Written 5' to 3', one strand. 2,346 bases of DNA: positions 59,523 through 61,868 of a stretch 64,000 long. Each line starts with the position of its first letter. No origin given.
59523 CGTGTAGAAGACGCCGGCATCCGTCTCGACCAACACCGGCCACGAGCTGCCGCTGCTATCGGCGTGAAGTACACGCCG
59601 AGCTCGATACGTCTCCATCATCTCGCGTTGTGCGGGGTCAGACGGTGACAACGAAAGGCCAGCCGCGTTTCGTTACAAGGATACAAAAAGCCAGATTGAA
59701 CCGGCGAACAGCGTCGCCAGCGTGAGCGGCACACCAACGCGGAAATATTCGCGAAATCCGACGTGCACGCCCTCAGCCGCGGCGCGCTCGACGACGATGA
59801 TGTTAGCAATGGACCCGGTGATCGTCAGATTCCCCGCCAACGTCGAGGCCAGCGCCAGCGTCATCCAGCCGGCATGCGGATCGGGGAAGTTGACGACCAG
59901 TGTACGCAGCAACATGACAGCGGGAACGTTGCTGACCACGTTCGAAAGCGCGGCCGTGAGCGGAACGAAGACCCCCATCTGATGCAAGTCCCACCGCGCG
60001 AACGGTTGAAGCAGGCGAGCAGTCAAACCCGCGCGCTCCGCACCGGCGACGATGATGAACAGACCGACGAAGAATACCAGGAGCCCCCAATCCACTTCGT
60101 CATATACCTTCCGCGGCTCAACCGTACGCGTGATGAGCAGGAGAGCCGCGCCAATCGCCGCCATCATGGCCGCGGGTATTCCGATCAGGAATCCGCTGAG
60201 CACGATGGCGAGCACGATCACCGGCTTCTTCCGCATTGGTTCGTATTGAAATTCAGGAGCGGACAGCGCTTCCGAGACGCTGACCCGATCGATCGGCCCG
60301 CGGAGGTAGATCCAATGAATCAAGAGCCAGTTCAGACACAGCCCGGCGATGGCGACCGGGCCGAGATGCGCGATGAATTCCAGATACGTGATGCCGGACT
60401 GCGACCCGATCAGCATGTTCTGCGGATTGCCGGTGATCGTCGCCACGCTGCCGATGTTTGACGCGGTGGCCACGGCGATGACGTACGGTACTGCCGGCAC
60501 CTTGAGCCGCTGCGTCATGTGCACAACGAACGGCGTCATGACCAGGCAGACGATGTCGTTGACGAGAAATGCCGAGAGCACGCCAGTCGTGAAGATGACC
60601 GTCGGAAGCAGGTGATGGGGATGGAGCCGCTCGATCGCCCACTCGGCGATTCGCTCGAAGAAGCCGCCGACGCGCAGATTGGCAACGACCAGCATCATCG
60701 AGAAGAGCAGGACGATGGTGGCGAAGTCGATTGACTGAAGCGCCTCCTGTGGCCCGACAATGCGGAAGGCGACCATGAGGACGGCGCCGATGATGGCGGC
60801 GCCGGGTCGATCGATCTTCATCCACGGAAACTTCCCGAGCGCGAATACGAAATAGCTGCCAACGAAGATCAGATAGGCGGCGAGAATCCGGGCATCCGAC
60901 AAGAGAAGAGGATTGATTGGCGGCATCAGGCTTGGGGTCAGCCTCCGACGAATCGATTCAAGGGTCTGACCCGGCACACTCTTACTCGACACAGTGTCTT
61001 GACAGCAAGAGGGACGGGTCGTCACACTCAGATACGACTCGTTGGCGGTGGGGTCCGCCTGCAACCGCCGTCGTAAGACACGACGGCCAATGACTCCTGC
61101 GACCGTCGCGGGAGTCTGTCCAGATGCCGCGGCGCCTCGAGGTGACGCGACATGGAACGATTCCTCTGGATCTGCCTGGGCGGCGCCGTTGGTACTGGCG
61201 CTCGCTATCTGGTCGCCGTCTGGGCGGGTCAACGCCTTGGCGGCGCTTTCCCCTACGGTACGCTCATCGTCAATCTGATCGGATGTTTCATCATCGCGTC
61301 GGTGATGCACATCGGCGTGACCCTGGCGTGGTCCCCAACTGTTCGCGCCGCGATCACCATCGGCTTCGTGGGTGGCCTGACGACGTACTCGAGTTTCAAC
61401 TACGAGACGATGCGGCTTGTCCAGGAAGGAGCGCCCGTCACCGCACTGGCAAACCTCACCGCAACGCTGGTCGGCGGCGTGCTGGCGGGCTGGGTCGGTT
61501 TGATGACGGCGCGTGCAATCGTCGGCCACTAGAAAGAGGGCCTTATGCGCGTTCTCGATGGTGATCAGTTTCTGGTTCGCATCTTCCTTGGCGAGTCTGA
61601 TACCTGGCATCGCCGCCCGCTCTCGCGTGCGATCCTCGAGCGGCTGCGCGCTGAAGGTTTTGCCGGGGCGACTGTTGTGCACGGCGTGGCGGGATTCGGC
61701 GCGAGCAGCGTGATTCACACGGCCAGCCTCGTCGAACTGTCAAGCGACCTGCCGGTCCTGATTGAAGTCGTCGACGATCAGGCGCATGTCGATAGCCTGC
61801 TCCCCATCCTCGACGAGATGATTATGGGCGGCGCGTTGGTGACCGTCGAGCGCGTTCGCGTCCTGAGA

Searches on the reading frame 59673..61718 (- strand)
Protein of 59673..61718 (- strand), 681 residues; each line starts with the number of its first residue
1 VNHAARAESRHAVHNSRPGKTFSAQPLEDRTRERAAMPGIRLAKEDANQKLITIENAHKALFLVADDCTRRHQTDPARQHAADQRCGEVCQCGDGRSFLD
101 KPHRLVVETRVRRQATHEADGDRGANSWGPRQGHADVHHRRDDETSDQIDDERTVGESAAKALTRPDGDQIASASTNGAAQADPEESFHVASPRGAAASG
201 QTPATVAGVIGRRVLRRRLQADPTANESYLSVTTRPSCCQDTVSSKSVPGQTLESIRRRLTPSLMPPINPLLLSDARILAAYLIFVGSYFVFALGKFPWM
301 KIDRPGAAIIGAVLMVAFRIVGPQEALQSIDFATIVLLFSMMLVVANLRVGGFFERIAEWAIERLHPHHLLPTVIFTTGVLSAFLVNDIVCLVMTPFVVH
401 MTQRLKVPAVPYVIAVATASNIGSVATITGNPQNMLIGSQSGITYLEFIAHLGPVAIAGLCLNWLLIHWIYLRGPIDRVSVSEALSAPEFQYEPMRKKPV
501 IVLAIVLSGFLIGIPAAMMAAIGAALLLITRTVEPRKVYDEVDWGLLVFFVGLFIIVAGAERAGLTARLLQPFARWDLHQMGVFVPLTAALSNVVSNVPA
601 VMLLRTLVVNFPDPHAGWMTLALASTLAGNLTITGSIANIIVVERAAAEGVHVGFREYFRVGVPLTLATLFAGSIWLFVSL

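Call 68: search_protein_families(library=pfam, proteins=[window:59673-61718:-], max_evalue=0.0001)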
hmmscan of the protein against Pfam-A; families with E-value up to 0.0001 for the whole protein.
window:59673-61718:- (681 aa): 2 families
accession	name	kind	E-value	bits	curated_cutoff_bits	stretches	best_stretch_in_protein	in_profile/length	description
PF03600.22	CitMHS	-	6.4e-68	229.8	31.9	1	299-628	6-336/336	Citrate transporter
PF02040.21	ArsB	-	5e-13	49.6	22.2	1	311-679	29-421/423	Arsenical pump membrane protein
